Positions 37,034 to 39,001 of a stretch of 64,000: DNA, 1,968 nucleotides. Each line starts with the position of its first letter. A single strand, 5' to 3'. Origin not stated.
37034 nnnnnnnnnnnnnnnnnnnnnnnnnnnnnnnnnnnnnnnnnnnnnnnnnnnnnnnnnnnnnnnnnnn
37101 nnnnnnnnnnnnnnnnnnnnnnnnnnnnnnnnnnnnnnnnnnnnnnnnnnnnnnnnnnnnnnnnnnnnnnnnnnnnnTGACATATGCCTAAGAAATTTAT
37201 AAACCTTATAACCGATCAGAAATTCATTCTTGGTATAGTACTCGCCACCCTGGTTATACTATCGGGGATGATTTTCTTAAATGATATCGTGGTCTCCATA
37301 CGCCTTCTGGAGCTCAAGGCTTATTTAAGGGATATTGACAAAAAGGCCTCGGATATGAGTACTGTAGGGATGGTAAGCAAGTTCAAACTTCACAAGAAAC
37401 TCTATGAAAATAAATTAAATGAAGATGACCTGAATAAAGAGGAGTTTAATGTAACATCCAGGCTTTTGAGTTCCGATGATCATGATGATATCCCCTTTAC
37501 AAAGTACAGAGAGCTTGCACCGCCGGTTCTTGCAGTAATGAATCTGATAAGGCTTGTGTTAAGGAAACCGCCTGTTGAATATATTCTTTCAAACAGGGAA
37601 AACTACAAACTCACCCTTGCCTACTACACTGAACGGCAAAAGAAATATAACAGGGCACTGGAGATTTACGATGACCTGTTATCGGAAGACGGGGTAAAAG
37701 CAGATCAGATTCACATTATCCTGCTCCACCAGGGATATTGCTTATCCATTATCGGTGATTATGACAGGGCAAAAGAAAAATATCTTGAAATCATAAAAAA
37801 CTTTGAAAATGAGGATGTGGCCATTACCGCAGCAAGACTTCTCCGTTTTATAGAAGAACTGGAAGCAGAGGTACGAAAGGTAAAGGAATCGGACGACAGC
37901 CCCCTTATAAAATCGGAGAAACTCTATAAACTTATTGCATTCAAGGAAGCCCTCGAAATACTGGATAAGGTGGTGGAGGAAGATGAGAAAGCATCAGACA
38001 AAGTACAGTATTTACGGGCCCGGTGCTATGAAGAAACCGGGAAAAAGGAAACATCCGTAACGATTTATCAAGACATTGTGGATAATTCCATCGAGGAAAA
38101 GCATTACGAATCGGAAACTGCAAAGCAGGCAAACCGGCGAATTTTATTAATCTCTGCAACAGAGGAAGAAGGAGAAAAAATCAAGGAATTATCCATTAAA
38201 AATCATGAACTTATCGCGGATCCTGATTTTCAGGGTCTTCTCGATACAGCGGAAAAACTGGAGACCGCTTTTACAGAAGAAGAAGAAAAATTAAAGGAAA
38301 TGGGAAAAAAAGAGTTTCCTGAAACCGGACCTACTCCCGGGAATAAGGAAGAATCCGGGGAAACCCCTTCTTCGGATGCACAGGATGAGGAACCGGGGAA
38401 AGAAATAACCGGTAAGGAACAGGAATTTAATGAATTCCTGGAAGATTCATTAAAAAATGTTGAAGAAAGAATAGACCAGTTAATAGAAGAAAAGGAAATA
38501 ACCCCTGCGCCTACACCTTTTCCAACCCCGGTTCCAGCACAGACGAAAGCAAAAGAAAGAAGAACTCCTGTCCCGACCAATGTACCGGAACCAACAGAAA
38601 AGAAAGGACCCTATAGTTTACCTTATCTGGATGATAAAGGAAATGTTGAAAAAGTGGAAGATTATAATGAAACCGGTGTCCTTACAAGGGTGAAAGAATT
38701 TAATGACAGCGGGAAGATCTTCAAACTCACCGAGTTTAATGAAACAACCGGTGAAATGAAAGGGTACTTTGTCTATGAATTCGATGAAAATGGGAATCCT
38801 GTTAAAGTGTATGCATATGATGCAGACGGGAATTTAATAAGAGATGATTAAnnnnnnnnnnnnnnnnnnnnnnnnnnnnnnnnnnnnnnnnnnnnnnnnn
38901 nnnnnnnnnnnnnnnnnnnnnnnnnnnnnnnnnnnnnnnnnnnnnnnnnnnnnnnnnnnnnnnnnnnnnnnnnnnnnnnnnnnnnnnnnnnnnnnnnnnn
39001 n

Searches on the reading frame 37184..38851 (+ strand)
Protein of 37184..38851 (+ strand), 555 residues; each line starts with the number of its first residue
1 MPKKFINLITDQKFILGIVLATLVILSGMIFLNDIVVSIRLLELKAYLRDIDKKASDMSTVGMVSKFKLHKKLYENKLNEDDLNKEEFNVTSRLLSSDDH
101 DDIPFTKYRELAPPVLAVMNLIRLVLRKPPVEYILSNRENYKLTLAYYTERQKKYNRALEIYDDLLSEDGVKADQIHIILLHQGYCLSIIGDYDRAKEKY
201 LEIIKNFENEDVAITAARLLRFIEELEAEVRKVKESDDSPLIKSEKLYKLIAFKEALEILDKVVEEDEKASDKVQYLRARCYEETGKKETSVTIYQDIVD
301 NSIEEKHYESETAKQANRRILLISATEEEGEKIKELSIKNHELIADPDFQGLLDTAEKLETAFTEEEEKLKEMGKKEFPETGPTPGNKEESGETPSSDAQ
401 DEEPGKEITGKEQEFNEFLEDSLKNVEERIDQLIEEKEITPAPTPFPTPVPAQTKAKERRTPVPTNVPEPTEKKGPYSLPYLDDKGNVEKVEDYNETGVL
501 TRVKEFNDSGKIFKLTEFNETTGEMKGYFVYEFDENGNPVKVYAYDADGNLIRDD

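Call 30: search_protein_families(library=pfam, proteins=[window:37184-38851:+], max_evalue=0.01)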
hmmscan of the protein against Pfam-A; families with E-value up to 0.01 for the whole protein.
window:37184-38851:+ (555 aa): 8 families
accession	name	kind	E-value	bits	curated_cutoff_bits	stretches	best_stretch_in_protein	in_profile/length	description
PF13174.12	TPR_6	-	2.4e-08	34.5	26.3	0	274-301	2-29/33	Tetratricopeptide repeat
PF14559.12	TPR_19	-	9.4e-05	23.1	25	0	253-298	7-51/68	Tetratricopeptide repeat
PF12895.13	ANAPC3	-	0.00017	22.2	27.2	0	234-295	20-79/82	Anaphase-promoting complex, cyclosome, subunit 3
PF11178.13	DUF2963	-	0.00027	20.7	22.6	0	528-552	9-34/52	Protein of unknown function (DUF2963)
PF13424.12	TPR_12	-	0.0014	19.2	30.1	0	253-300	26-73/77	Tetratricopeptide repeat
PF07719.23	TPR_2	-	0.0018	18.7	27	0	180-207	4-31/34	Tetratricopeptide repeat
PF13428.12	TPR_14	-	0.0027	18.7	23.5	0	143-169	5-31/44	Tetratricopeptide repeat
PF13432.12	TPR_16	-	0.0033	18.3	32.7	0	145-207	3-61/65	Tetratricopeptide repeat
